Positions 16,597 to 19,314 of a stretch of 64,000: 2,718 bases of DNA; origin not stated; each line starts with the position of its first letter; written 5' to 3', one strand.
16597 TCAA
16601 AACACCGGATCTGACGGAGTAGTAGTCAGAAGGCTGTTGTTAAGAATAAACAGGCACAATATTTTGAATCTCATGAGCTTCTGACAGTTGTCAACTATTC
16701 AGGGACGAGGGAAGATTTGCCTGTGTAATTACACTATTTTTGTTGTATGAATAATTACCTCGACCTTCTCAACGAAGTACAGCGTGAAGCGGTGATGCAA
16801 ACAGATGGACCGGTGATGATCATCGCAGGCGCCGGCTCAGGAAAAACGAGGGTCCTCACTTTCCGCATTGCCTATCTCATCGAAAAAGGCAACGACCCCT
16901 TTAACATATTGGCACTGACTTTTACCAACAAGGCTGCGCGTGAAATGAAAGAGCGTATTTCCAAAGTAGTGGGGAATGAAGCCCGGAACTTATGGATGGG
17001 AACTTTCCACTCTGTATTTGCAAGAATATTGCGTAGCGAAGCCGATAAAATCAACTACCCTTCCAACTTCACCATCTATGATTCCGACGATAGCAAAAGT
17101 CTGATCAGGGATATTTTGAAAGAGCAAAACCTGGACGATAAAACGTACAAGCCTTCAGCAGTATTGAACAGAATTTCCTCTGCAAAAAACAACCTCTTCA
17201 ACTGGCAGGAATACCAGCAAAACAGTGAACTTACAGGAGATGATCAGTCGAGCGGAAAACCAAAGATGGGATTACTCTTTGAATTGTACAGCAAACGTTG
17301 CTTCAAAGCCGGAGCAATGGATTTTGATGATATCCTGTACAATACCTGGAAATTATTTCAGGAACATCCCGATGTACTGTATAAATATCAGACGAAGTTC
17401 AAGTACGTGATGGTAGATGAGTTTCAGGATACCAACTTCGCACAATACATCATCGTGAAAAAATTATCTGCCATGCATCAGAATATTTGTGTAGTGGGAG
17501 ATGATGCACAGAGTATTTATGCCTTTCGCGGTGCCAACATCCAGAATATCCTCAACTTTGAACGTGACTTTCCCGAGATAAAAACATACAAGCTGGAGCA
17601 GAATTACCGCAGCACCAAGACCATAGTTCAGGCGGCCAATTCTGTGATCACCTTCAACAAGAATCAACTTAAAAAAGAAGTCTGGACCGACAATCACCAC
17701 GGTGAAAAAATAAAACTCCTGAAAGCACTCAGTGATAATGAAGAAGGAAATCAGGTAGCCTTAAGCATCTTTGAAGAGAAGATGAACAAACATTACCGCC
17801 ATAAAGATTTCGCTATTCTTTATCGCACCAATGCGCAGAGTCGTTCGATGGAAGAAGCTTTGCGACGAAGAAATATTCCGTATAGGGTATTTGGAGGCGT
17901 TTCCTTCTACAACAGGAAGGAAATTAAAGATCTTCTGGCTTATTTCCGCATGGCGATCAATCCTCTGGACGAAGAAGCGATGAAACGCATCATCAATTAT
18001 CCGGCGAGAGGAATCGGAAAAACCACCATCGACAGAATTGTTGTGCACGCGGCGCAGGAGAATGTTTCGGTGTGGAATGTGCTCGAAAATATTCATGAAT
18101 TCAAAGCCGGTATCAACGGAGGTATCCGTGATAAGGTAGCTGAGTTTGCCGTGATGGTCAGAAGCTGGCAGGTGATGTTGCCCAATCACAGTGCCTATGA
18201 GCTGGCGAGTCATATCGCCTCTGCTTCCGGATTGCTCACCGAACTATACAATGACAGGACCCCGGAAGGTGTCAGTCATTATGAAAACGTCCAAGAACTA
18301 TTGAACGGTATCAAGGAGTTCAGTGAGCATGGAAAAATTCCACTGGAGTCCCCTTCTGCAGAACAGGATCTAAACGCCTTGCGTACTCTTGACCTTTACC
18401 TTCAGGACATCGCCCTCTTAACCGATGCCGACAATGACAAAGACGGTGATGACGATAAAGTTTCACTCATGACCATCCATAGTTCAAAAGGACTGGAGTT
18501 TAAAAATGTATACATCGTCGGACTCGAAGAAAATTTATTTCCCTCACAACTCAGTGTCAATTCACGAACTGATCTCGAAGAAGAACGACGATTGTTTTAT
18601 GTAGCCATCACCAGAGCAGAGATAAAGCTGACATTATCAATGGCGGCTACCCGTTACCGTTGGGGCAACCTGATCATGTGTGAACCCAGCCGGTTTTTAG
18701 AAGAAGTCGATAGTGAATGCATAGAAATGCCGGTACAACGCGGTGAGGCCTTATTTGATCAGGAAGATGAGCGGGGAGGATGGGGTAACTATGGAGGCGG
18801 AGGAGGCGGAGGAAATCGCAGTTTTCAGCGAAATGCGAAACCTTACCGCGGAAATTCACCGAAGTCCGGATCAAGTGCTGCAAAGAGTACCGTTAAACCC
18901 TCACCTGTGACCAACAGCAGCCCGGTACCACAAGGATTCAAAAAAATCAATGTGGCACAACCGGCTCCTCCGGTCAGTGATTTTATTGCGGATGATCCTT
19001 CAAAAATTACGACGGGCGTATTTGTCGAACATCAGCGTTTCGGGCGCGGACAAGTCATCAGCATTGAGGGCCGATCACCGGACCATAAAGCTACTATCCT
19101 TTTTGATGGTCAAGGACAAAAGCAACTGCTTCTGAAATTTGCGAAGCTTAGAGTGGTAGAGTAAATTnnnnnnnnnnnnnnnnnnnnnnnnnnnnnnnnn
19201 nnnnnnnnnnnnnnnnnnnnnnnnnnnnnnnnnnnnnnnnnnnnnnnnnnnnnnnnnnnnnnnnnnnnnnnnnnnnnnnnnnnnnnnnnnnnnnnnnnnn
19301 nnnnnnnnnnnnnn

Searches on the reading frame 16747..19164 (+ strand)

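Call 57: search_protein_families(library=pfam, proteins=[window:16747-19164:+], max_evalue=0.001)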
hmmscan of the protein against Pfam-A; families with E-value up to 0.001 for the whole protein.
window:16747-19164:+ (805 aa): 8 families
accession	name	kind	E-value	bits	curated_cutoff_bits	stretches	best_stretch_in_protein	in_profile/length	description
PF00580.27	UvrD-helicase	-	6.4e-88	295.4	23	1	8-276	1-271/271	UvrD/REP helicase N-terminal domain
PF13361.12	UvrD_C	-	1.8e-71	241.8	25.6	1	281-633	1-348/350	UvrD-like helicase C-terminal domain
PF13245.12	AAA_19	-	1.3e-23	84.1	25.1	1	12-261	1-134/134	AAA domain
PF13538.12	UvrD_C_2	-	2.4e-09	37.3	27.4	1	573-630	3-51/52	UvrD-like helicase C-terminal domain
PF13604.12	AAA_30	-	3.7e-08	33.8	27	1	8-72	2-67/191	AAA domain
PF21196.3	PcrA_UvrD_tudor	-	4.7e-08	33.2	23.9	1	760-799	5-44/48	PcrA/UvrD tudor domain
PF01443.25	Viral_helicase1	-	1.8e-07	31.6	21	0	550-629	156-225/228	Viral superfamily 1 RNA helicase core domain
PF04851.21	ResIII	-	4.6e-05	23.8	22.5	1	16-90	19-95/164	Type III restriction enzyme, res subunit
